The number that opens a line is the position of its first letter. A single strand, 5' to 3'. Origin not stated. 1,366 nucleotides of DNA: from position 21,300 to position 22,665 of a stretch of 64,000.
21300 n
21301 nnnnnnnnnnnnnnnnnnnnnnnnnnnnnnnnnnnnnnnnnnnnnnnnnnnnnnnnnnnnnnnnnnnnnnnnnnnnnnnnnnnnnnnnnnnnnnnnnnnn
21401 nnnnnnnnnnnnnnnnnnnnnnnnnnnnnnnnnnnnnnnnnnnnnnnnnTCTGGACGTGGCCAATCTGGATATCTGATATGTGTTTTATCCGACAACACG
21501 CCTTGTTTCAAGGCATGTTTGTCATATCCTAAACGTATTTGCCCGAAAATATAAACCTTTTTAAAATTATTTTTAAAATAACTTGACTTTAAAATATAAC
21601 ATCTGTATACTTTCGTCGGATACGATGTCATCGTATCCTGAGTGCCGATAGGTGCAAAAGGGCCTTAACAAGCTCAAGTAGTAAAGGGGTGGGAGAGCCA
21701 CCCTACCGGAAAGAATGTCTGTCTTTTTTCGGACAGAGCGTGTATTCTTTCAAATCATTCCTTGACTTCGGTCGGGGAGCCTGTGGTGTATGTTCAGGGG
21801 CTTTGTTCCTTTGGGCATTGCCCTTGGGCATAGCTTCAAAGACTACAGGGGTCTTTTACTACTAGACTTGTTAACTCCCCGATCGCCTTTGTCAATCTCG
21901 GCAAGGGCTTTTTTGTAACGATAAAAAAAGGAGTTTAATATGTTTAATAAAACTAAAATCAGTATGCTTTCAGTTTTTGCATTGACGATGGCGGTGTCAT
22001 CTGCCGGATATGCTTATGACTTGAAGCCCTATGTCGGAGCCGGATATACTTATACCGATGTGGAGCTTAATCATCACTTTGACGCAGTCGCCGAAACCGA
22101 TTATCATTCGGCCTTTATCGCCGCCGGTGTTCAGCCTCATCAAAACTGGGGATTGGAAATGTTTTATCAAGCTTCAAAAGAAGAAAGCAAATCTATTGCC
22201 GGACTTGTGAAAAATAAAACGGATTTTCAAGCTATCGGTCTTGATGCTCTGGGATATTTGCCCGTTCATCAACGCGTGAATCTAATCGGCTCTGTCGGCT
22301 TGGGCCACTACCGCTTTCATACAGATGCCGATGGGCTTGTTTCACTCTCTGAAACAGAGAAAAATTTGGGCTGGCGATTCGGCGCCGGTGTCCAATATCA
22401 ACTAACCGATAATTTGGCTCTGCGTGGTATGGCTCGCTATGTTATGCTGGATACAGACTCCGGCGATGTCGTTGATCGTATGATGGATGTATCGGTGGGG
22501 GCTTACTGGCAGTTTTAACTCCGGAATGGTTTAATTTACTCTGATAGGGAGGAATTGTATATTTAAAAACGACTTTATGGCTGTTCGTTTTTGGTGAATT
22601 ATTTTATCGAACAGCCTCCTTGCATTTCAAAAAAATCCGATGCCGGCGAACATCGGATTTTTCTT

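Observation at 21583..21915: Roughly 300-nt structured RNA with a near-consensus promoter and intrinsic terminator between gyrB and an OMP gene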

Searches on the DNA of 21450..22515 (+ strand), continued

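Call 79: get_annotated_region(hit=H3, flank=2500)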
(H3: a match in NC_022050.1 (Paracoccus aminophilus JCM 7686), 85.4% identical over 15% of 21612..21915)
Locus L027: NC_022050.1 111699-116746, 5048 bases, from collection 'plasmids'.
description: Paracoccus aminophilus JCM 7686 plasmid pAMI8, complete sequence
organism: Paracoccus aminophilus JCM 7686 (NCBI taxid 1367847)
taxonomy: Bacteria; Pseudomonadota; Alphaproteobacteria; Rhodobacterales; Paracoccaceae; Paracoccus; Paracoccus aminophilus; Paracoccus aminophilus JCM 7686
host: -; source: -; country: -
typing (MOB-suite, as given by PLSDB): conjugative; replicon rep_cluster_607; relaxase MOBP; mating-pair formation MPF_T
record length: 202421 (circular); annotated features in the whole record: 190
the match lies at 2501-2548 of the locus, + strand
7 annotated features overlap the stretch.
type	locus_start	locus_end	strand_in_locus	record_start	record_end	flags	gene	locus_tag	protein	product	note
CDS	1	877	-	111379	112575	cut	-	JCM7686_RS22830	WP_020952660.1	hypothetical protein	-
CDS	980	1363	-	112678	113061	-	-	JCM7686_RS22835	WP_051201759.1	hypothetical protein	-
CDS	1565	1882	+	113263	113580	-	-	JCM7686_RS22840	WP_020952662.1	H-NS histone family protein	-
CDS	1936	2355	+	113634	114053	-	-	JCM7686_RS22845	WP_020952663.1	hypothetical protein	-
CDS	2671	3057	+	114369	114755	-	-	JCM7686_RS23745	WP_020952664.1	helix-turn-helix transcriptional regulator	-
CDS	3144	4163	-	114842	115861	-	-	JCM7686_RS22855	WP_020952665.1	response regulator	GO:0000160 - phosphorelay signal transduction system [Evidence IEA]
CDS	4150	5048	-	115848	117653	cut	-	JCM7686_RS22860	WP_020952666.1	PAS domain-containing sensor histidine kinase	-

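Call 80: search_rna_families(sources=[L025, L026, L027], threshold=evalue, max_evalue=1, show_alignments=4)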
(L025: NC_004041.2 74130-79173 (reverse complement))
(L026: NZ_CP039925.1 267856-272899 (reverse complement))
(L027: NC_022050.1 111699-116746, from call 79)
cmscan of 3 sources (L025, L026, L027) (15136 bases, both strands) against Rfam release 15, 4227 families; matches with E-value up to 1: 4.
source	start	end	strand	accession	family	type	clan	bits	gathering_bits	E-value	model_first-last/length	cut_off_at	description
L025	1380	1506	-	RF02344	ar14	Gene; sRNA;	-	97.1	58.8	3.3e-17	1-123/123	no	Alphaproteobacterial ar14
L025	638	679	-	RF01116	Yfr1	Gene; sRNA;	-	29.1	38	0.022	1-59/59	no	Cyanobacterial functional RNA 1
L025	1381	1516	-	RF02342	ar7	Gene; sRNA;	-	27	60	0.058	1-145/145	no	Alphaproteobacterial sRNA ar7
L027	3292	3346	-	RF01989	SECIS_3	Cis-reg;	-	23.5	63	0.22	1-59/59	no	Selenocysteine insertion sequence 3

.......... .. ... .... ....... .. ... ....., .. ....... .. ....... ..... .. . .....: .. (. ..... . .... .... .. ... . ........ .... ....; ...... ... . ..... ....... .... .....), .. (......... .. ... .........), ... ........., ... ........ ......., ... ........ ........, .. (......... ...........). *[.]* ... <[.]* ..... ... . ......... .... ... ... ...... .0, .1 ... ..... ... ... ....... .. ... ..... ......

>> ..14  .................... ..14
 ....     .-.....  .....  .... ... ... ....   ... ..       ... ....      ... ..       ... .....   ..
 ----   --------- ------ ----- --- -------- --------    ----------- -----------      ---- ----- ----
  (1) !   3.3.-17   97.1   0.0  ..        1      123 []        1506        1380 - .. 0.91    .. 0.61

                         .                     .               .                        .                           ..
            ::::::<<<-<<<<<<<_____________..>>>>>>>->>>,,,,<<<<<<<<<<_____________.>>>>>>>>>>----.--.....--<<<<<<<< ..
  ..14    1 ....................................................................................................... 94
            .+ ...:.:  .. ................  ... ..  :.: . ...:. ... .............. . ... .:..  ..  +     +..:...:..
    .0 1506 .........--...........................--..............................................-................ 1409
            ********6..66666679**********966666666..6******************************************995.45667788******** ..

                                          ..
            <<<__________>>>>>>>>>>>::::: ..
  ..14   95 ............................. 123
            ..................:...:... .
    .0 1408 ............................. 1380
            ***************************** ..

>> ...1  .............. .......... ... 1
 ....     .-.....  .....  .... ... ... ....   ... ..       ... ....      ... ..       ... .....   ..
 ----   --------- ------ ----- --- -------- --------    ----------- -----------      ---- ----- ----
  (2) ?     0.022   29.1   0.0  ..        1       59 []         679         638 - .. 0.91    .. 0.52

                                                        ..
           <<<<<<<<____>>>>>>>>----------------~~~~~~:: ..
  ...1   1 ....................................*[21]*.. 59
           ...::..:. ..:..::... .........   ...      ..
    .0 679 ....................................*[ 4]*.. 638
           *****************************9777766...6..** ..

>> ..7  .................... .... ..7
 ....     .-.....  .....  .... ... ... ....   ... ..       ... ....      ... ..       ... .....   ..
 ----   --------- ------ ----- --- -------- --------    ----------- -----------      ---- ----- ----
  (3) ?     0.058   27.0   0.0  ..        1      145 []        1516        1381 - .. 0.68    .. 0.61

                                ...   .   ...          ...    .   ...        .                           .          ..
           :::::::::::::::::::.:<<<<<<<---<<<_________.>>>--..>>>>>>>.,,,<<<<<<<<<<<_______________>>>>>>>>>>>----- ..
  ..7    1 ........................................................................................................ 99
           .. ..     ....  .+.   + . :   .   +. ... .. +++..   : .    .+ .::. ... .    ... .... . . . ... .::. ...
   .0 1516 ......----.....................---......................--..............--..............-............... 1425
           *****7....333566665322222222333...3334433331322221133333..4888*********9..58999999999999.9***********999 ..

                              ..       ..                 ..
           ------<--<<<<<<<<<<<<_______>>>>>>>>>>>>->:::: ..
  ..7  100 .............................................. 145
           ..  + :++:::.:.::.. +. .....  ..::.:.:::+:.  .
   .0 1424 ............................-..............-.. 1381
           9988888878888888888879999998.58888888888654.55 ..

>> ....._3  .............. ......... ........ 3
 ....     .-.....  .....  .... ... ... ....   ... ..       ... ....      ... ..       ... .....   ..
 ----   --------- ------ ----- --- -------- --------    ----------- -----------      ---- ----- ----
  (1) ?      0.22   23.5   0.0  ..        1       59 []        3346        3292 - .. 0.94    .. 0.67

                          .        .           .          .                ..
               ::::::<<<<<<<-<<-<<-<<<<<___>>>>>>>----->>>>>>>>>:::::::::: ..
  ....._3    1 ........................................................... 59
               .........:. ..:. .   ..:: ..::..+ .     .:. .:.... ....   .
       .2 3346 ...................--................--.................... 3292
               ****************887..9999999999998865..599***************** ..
